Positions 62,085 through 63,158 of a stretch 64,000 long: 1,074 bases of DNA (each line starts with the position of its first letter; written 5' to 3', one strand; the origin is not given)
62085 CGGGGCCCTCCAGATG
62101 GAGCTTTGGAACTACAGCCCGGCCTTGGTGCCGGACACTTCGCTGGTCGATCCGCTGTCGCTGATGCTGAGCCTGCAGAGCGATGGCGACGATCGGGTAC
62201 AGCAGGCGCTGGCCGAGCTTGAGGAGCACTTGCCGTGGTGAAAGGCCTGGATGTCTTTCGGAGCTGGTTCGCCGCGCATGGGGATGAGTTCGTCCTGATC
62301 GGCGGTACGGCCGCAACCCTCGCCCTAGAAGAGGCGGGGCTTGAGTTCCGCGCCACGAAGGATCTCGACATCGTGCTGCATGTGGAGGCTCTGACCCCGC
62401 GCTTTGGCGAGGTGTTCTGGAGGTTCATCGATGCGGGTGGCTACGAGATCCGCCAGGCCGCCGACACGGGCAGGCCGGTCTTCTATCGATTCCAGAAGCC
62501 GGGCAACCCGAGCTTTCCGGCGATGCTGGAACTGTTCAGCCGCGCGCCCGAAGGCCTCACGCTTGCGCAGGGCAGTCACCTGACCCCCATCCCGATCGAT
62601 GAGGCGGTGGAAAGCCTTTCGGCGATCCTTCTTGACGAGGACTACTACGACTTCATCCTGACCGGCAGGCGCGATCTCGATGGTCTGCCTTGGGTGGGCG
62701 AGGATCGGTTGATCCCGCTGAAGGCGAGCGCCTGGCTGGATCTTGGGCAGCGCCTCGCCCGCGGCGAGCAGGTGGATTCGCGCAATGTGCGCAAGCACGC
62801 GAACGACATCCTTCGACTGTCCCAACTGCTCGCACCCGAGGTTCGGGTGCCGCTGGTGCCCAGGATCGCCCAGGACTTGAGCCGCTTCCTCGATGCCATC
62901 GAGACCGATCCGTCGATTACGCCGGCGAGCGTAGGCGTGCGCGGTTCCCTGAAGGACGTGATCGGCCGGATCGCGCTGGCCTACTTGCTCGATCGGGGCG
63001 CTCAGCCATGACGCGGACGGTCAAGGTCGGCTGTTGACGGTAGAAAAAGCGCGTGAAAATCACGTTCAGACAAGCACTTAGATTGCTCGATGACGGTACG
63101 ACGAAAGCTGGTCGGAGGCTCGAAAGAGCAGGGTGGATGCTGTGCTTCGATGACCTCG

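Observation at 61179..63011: Intact AbiE-like two-gene module with an unusually long wHTH partner and a palindromic operator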

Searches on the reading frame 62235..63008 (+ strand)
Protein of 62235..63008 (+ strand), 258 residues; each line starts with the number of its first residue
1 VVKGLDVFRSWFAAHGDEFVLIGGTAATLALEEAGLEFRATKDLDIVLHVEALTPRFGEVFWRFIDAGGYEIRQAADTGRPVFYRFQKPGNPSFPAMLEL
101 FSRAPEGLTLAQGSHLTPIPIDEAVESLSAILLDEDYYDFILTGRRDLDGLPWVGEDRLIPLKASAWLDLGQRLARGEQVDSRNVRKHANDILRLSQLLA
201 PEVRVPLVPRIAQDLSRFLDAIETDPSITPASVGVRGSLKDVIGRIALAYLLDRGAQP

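Call 3: search_protein_families(library=pfam, proteins=[window:62235-63008:+], max_evalue=1)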
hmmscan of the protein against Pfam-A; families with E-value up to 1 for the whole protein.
window:62235-63008:+ (258 aa): 1 family
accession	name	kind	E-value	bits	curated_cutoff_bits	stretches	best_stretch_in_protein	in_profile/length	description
PF08843.17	AbiEii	-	0.0008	19.8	22.5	1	11-73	7-68/238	Nucleotidyl transferase AbiEii toxin, Type IV TA system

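Call 4: search_protein_families(library=padloc, proteins=[window:62235-63008:+], max_evalue=1)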
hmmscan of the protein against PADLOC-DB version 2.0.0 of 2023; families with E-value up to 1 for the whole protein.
window:62235-63008:+ (258 aa): 0 families

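Call 5: search_protein_families(library=ncbifam, proteins=[window:62235-63008:+], max_evalue=1)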
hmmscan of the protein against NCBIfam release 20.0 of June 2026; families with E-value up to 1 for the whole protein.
window:62235-63008:+ (258 aa): 1 family
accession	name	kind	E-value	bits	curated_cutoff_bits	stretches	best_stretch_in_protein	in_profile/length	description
NF005444.0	PRK07033.1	equivalog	0.22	10.5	520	1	184-249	275-339/438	DotU family type VI secretion system protein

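Call 13: find_homologous_proteins(query=window:62235-63008:+)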
Query window:62235-63008:+ (258 aa): 5306 proteins with E <= 0.001 among 8000 candidates; the best 120 are listed.
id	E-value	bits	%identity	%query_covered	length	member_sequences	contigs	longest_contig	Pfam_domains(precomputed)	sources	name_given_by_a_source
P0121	1.5e-158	544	96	100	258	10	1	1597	-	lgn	-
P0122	5.5e-157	539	95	100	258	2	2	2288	-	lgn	-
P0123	2.1e-156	537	95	100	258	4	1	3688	-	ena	-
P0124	2.5e-153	527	92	100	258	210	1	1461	-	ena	-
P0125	8.4e-139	479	89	100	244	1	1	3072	-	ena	-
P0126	1.9e-138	478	90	100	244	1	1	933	-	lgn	-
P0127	2.2e-137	475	89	100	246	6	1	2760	-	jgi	jgi:hypothetical protein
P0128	7.7e-126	437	75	98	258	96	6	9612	-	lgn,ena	-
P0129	9.3e-126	437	76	98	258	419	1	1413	-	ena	-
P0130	7.2e-125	434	74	99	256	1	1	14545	-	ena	-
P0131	7.3e-125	434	74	99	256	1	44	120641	-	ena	-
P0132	7.4e-125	434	74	98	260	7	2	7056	-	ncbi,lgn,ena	-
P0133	1.3e-124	433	74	99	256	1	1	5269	-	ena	-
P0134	2.0e-124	432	73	99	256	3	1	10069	-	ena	-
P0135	2.4e-124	432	74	99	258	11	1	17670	-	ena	-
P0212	3.3e-118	412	71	100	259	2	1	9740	PF08843.18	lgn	-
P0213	4.1e-118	411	73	98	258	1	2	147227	-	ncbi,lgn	-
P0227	5.0e-117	408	71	98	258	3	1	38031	-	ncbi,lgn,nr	ncbi:MAG: nucleotidyl transferase AbiEii/AbiGii toxin family protein [Steroidobacteraceae bacterium]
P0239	1.3e-115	403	72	98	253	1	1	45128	-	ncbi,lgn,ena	-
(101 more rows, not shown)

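Call 20: search_solved_structures(query=window:62235-63008:+, max_evalue=10)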
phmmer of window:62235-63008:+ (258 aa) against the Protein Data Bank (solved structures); distinct sequences matched with E-value up to 10: 0.

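Call 26: search_protein_families(library=pfam, alignment_id=A2, max_evalue=0.01)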
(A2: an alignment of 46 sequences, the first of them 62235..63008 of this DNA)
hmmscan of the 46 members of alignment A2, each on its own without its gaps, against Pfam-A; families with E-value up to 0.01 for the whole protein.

A. member 1, window:62235-63008:+ (258 aa): 1 family
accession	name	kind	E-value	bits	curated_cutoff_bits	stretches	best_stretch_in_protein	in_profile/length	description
PF08843.17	AbiEii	-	0.0008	19.8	22.5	1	11-73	7-68/238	Nucleotidyl transferase AbiEii toxin, Type IV TA system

B. families by the number of members that match (of 46 scanned): 1 family
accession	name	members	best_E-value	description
PF08843.17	AbiEii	44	2e-05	Nucleotidyl transferase AbiEii toxin, Type IV TA system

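Call 32: predict_structure(alignment_id=A2)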
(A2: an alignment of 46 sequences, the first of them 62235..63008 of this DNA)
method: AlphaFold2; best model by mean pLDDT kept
length: 258 residues; sequences in the alignment: 46
mean_pLDDT: 58.1   pTM: 0.57
mean pLDDT of the five models: 58.1, 56.4, 55.0, 53.0, 52.8
residues with pLDDT >= 90: 20; 70-90: 74; 50-70: 47; < 50: 117
segments of 3 or more residues with pLDDT < 50: 1-3, 19-55, 69-133, 147-153, 256-258
pLDDT, mean of each block of 10 residues (from residue 1): 52 53 40 33 35 48 54 38 40 35 36 39 36 56 56 61 79 79 75 81 87 91 81 75 91 63
secondary structure, 60 per line:
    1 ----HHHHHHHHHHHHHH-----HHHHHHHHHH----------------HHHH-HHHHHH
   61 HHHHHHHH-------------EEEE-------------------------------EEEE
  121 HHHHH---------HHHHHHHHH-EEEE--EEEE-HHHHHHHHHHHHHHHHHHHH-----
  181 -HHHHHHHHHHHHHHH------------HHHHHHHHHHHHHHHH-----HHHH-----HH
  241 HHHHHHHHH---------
elements in order: H5-18 H24-33 H50-53 H55-68 E82-85 E117-120 H121-125 H135-143 E145-148 E151-154 H156-175 H182-196 H209-224 H230-233 H239-249

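Call 35: search_solved_structures(query=A3, max_evalue=10, show_alignments=3)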
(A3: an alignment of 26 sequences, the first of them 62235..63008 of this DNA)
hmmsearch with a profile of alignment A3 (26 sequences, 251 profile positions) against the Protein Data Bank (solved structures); distinct sequences matched with E-value up to 10: 1.
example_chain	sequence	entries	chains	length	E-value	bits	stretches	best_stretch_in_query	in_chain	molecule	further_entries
6lqp_RW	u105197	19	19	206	0.58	12.9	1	168-247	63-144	Regulator of rDNA transcription protein 14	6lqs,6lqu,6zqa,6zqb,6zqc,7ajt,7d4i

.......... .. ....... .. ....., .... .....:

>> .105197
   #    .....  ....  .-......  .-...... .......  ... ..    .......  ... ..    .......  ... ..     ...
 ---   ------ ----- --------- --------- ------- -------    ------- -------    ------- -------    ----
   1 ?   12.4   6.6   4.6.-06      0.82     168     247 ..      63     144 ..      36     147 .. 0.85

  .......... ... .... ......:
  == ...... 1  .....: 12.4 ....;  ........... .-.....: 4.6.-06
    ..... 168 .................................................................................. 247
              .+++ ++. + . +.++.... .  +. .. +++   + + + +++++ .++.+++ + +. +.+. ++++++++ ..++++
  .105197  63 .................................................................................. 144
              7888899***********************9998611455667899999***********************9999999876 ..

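Call 47: search_dna_similar(query=window:62235-63008:+, collection=plasmids, mode=protein, max_rows=25, max_evalue=0.001)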
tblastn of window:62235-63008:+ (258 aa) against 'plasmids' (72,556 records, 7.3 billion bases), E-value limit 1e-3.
Records with a match: 51; places in all: 56; records where one place covers at least 80% of the query: 45.
Best place of each record, by identity: <60% 51.
By first word of the organism name: Pseudomonas 15; Edwardsiella 10; Latilactobacillus 5; Novosphingobium 4; Croceicoccus 2; Mesorhizobium 2; Methylocella 2; Shinella 2; Sphingobium 1; Acetoanaerobium 1; and 7 more.
By predicted mobility (MOB-suite, as given by PLSDB): conjugative 32; non-mobilizable 18; mobilizable 1.
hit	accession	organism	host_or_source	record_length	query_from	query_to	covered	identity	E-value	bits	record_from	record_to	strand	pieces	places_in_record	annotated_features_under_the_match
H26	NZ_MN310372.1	Pseudomonas putida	-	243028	2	258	100%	54.5%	1e-69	239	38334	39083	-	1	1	hypothetical protein (x2)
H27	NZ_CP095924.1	Pseudomonas aeruginosa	water sink surface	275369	2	258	100%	54.1%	4e-69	238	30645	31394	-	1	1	hypothetical protein (x2)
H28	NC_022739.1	Pseudomonas sp. VLB120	-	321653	2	258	100%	54.1%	4e-69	238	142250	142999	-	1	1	hypothetical protein (x2)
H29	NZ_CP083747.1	Pseudomonas sp. p1(2021b)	biogas slurry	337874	2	258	100%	54.1%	4e-69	238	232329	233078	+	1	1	hypothetical protein (x2)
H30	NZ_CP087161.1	Pseudomonas sp. CIP-10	-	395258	2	258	100%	54.1%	4e-69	238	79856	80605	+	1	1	hypothetical protein (x2)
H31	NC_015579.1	Novosphingobium sp. PP1Y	-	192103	1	252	98%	55.2%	2e-69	238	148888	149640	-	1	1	hypothetical protein (x2)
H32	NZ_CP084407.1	Sphingobium sp. CFD-2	cell culture,soil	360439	1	252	98%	54.4%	2e-68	236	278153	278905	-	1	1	hypothetical protein (x2)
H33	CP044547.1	Pseudomonas sp. CFA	mixed culture,soil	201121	2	258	100%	53.3%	5e-68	234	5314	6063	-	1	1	hypothetical protein (x2)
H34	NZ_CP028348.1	Novosphingobium sp. THN1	cell culture,surface water of Lake Taihu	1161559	1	252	98%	53.6%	1e-68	236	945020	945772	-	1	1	record has no annotation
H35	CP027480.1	Pseudomonas koreensis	Cultured bacterium isolated from ...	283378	2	258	100%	51.9%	1e-65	227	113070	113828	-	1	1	hypothetical protein (x2)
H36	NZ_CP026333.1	Pseudomonas sp. XWY-1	cell culture,Rice Fields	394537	2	258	100%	51.7%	4e-65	226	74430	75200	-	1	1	hypothetical protein (x2)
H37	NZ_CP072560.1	Pseudomonas sp. BYT-1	activated sludge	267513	2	252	97%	52.2%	2e-65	227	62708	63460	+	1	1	hypothetical protein (x2)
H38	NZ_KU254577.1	Pseudomonas aeruginosa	-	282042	2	252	97%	52.2%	2e-65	227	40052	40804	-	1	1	hypothetical protein (x2)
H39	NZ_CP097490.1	Pseudomonas sp. BYT-5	wastewater treatment tank,soil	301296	2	252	97%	52.2%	2e-65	227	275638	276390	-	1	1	hypothetical protein (x2)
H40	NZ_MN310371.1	Pseudomonas monteilii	-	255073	2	258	100%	50.8%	9e-65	225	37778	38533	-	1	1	hypothetical protein (x2)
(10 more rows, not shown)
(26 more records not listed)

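Call 49: search_protein_families(library=padloc, alignment_id=A3, max_evalue=1)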
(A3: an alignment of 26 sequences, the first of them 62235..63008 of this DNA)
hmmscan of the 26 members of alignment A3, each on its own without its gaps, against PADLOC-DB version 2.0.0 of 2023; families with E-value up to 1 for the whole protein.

A. member 1, window:62235-63008:+ (258 aa): 0 families

B. families by the number of members that match (of 26 scanned): 5 families
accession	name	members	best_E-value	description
PDLC00688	Effector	2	0.011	2TM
PDLC02314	AbiEii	2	0.029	AbiEii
PDLC02326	AbiEii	2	0.042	AbiEii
PDLC02312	AbiEii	1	0.033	AbiEii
PDLC02291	AbiEii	1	0.039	AbiEii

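Call 73: fold_search(model_id=the predicted structure, library=pdb)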
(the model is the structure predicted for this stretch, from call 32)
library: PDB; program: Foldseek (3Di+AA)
matches with E <= 10: 253; with E <= 0.001: 0
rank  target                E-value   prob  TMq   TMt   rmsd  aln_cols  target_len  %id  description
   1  4wse_B                4.4e-01  0.18  0.29  0.18  13.9       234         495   12  Crystal structure of the Mimivirus polyadenylate synthase (released 2015-04-01)
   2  4wse_A                4.6e-01  0.18  0.29  0.18  13.7       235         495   12  Crystal structure of the Mimivirus polyadenylate synthase (released 2015-04-01)
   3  9k7t_B                4.9e-01  0.18  0.15  0.34  10.9       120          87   11  Crystal structure of designed zinc-induced homotetramer C4-Zn1-HEHE-1 (released 2025-10-29)
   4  7np7_D2               4.9e-01  0.04  0.15  0.10  22.4       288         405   11  Structure of an intact ESX-5 inner membrane complex, Composite C1 model (released 2021-06-02)
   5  4p37_A                5.5e-01  0.16  0.29  0.17  13.6       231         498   10  Crystal structure of the Megavirus polyadenylate synthase (released 2015-04-01)
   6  4p37_B                7.8e-01  0.14  0.29  0.18  13.6       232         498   11  Crystal structure of the Megavirus polyadenylate synthase (released 2015-04-01)
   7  4nac_B                7.8e-01  0.07  0.12  0.20  11.8       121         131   12  Crystal Structure of the N-terminal Domain of p15RS (released 2013-12-11)
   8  9kzx_3c               8.7e-01  0.15  0.22  0.11   7.7       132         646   13  Cryo-EM structure of the HCV IRES-dependently initiated CMV-stalled 80S ribosome (rotated state) in complexed with eI (released 2025-12-03)
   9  7uv9_K                1.0e+00  0.13  0.15  0.10  13.2       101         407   12  KDM2A-nucleosome structure stabilized by H3K36C-UNC8015 covalent conjugate (released 2023-02-22)
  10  8z7a_B                1.0e+00  0.08  0.17  0.19  13.1       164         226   13  Open Barrel Structure of Translin from Trichoderma virens (released 2025-04-23)
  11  8h28_A                1.2e+00  0.09  0.17  0.29  11.2       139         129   16  Crystal structure of the K87V mutant of cytochrome c' from Shewanella benthica DB6705 (released 2023-10-11)
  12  6rw4_V                1.3e+00  0.07  0.16  0.14   9.7       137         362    9  Structure of human mitochondrial 28S ribosome in complex with mitochondrial IF3 (released 2020-06-03)
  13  8fjl_V                1.3e+00  0.06  0.12  0.08  15.9       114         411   13  Golden Shiner Reovirus Core Tropical Vertex (released 2023-03-08)
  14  8hbr_F                1.5e+00  0.11  0.20  0.32   8.9       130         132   13  The C-terminal domain of Spiral2 (released 2023-01-18)
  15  2yu2                  1.6e+00  0.11  0.15  0.11  13.0       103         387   14  Crystal structure of hJHDM1A without a-ketoglutarate (released 2007-04-24)
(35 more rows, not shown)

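Call 75: search_dna_similar(query=window:62235-63008:+, collection=plasmids, mode=protein, max_rows=60, max_evalue=1)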
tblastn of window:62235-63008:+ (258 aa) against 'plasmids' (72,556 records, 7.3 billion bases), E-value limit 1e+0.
Records with a match: 51; places in all: 60; records where one place covers at least 80% of the query: 45.
Best place of each record, by identity: <60% 51.
By first word of the organism name: Pseudomonas 15; Edwardsiella 10; Latilactobacillus 5; Novosphingobium 4; Croceicoccus 2; Mesorhizobium 2; Methylocella 2; Shinella 2; Sphingobium 1; Acetoanaerobium 1; and 7 more.
By predicted mobility (MOB-suite, as given by PLSDB): conjugative 32; non-mobilizable 18; mobilizable 1.
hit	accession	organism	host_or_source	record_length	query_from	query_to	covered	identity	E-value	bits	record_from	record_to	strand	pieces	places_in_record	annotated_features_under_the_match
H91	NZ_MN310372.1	Pseudomonas putida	-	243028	2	258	100%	54.5%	1e-69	239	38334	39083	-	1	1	hypothetical protein (x2)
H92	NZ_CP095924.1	Pseudomonas aeruginosa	water sink surface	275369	2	258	100%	54.1%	4e-69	238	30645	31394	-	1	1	hypothetical protein (x2)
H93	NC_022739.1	Pseudomonas sp. VLB120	-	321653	2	258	100%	54.1%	4e-69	238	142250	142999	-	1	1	hypothetical protein (x2)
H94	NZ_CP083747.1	Pseudomonas sp. p1(2021b)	biogas slurry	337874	2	258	100%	54.1%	4e-69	238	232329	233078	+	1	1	hypothetical protein (x2)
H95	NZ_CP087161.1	Pseudomonas sp. CIP-10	-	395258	2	258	100%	54.1%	4e-69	238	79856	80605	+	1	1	hypothetical protein (x2)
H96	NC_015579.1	Novosphingobium sp. PP1Y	-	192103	1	252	98%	55.2%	2e-69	238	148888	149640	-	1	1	hypothetical protein (x2)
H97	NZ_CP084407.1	Sphingobium sp. CFD-2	cell culture,soil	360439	1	252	98%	54.4%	2e-68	236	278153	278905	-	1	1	hypothetical protein (x2)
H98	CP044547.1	Pseudomonas sp. CFA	mixed culture,soil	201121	2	258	100%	53.3%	5e-68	234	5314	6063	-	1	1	hypothetical protein (x2)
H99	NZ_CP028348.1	Novosphingobium sp. THN1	cell culture,surface water of Lake Taihu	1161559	1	252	98%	53.6%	1e-68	236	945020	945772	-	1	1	record has no annotation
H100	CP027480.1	Pseudomonas koreensis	Cultured bacterium isolated from ...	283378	2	258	100%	51.9%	1e-65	227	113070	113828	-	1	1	hypothetical protein (x2)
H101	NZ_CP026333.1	Pseudomonas sp. XWY-1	cell culture,Rice Fields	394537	2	258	100%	51.7%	4e-65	226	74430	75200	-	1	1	hypothetical protein (x2)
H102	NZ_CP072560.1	Pseudomonas sp. BYT-1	activated sludge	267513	2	252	97%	52.2%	2e-65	227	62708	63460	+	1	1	hypothetical protein (x2)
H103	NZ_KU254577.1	Pseudomonas aeruginosa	-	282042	2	252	97%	52.2%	2e-65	227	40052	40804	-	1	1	hypothetical protein (x2)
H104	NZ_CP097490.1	Pseudomonas sp. BYT-5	wastewater treatment tank,soil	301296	2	252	97%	52.2%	2e-65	227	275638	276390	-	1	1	hypothetical protein (x2)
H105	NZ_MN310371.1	Pseudomonas monteilii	-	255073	2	258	100%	50.8%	9e-65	225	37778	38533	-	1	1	hypothetical protein (x2)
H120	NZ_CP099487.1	Latilactobacillus sakei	bacteria,kimchi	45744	5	231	88%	36.6%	3e-25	111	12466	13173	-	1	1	hypothetical protein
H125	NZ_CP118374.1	Sulfurospirillum sp. 'SP'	bacterial isolate,Wastewater treatment ...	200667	1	234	91%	32.9%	2e-22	102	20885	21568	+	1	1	nucleotidyl transferase AbiEii/AbiGii toxin family protein | hypothetical protein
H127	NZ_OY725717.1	Collinsella aerofaciens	-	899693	2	219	84%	35.1%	8e-32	130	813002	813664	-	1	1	hypothetical protein (x2)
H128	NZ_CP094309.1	Edwardsiella anguillarum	-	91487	2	209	81%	35.6%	9e-25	109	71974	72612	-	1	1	hypothetical protein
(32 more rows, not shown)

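Call 76: get_annotated_region(hit=H125, flank=2500)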
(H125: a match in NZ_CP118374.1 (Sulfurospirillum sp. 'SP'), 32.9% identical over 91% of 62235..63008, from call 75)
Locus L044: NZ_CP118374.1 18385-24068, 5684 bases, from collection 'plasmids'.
description: Sulfurospirillum sp. 'SP' plasmid pSulSP, complete sequence
organism: Sulfurospirillum sp. 'SP' (NCBI taxid 3023479)
taxonomy: Bacteria; Campylobacterota; Epsilonproteobacteria; Campylobacterales; Sulfurospirillaceae; Sulfurospirillum; Sulfurospirillum sp. 'SP'
host: -; source: bacterial isolate,Wastewater treatment plant; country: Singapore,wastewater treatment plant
typing (MOB-suite, as given by PLSDB): non-mobilizable
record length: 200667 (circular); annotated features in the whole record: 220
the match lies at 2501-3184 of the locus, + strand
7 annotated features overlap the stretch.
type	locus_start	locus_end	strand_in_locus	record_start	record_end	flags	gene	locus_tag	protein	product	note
CDS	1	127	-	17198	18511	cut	-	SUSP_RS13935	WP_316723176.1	IS4 family transposase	-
CDS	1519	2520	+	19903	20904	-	-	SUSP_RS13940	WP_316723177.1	hypothetical protein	-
CDS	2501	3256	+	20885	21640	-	-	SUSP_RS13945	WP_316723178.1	nucleotidyl transferase AbiEii/AbiGii toxin family protein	-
CDS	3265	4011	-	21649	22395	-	-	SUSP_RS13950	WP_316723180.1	hypothetical protein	-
CDS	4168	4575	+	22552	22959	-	-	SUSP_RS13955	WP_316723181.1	hypothetical protein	-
CDS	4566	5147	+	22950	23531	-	-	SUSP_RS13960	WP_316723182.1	hypothetical protein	-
CDS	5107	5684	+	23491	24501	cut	-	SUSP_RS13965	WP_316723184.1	hypothetical protein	-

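Call 77: get_annotated_region(hit=H128, flank=2500)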
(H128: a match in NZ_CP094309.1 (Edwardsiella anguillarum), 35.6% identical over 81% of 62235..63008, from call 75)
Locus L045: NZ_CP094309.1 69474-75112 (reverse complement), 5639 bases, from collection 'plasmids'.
description: Edwardsiella anguillarum strain R18-14-1 plasmid unnamed8, complete sequence
organism: Edwardsiella anguillarum (NCBI taxid 1821960)
taxonomy: Bacteria; Pseudomonadota; Gammaproteobacteria; Enterobacterales; Hafniaceae; Edwardsiella; Edwardsiella anguillarum
host: -; source: -; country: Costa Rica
typing (MOB-suite, as given by PLSDB): conjugative; replicon IncFII; relaxase MOBP; mating-pair formation MPF_F
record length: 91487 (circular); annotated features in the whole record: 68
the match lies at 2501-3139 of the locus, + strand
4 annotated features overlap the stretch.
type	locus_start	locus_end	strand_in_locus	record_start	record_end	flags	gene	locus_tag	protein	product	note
CDS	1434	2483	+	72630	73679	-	-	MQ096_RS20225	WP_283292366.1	hypothetical protein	-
CDS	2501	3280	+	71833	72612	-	-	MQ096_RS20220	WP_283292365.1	hypothetical protein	-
CDS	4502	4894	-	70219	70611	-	-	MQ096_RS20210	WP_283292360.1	caspase family protein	-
CDS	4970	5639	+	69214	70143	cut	-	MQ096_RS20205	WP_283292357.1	IS5 family transposase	-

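Call 78: get_annotated_region(hit=H120, flank=2500)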
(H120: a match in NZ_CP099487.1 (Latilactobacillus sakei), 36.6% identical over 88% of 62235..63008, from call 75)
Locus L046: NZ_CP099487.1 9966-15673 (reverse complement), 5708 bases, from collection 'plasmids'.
description: Latilactobacillus sakei strain WiKim0095 plasmid p2_WK95
organism: Latilactobacillus sakei (NCBI taxid 1599)
taxonomy: Bacteria; Bacillota; Bacilli; Lactobacillales; Lactobacillaceae; Latilactobacillus; Latilactobacillus sakei
host: -; source: bacteria,kimchi; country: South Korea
typing (MOB-suite, as given by PLSDB): conjugative; replicon rep_cluster_1328; relaxase MOBQ,MOBV; mating-pair formation MPF_T
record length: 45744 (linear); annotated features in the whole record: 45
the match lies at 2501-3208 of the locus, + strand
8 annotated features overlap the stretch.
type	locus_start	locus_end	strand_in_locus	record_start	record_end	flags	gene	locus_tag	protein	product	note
CDS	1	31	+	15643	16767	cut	-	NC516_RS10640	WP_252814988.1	ArdC-like ssDNA-binding domain-containing protein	-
CDS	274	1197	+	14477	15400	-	-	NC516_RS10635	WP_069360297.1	IS30 family transposase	-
CDS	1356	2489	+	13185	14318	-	-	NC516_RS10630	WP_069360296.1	hypothetical protein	-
CDS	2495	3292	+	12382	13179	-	-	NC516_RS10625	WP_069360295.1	hypothetical protein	-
CDS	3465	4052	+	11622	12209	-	-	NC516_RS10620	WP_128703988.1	recombinase family protein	GO:0006310 - DNA recombination [Evidence IEA]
CDS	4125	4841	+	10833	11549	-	-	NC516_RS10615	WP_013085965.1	minor capsid protein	GO:0016032 - viral process [Evidence IEA]; GO:0019068 - virion assembly [Evidence IEA]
CDS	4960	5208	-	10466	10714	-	-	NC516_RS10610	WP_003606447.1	GlsB/YeaQ/YmgE family stress response membrane protein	-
CDS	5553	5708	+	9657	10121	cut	-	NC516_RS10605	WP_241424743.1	DUF4355 domain-containing protein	-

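Call 79: get_annotated_region(hit=H127, flank=2500)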
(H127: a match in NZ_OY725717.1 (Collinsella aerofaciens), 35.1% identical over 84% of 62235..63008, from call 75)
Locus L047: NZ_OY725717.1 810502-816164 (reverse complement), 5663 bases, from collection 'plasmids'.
description: Collinsella aerofaciens strain Collinsella aerofaciens TSDC17.2-1.1 plasmid 6, complete sequence
organism: Collinsella aerofaciens (NCBI taxid 74426)
taxonomy: Bacteria; Actinomycetota; Coriobacteriia; Coriobacteriales; Coriobacteriaceae; Collinsella; Collinsella aerofaciens
host: -; source: -; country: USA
typing (MOB-suite, as given by PLSDB): non-mobilizable
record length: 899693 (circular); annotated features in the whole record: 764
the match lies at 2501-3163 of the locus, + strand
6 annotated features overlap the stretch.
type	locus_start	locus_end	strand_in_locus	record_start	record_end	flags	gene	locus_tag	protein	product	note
CDS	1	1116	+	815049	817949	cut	-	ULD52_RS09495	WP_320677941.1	UvrD-helicase domain-containing protein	-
CDS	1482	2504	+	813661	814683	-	-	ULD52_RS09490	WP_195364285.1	hypothetical protein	-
CDS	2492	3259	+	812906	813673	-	-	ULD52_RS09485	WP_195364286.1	hypothetical protein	-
CDS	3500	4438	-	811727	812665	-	manA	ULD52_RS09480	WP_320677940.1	mannose-6-phosphate isomerase, class I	GO:0005975 - carbohydrate metabolic process [Evidence IEA]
CDS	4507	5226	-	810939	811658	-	-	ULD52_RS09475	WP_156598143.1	GntR family transcriptional regulator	-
CDS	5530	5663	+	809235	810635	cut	-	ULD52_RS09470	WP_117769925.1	glycoside hydrolase family 1 protein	GO:0005975 - carbohydrate metabolic process [Evidence IEA]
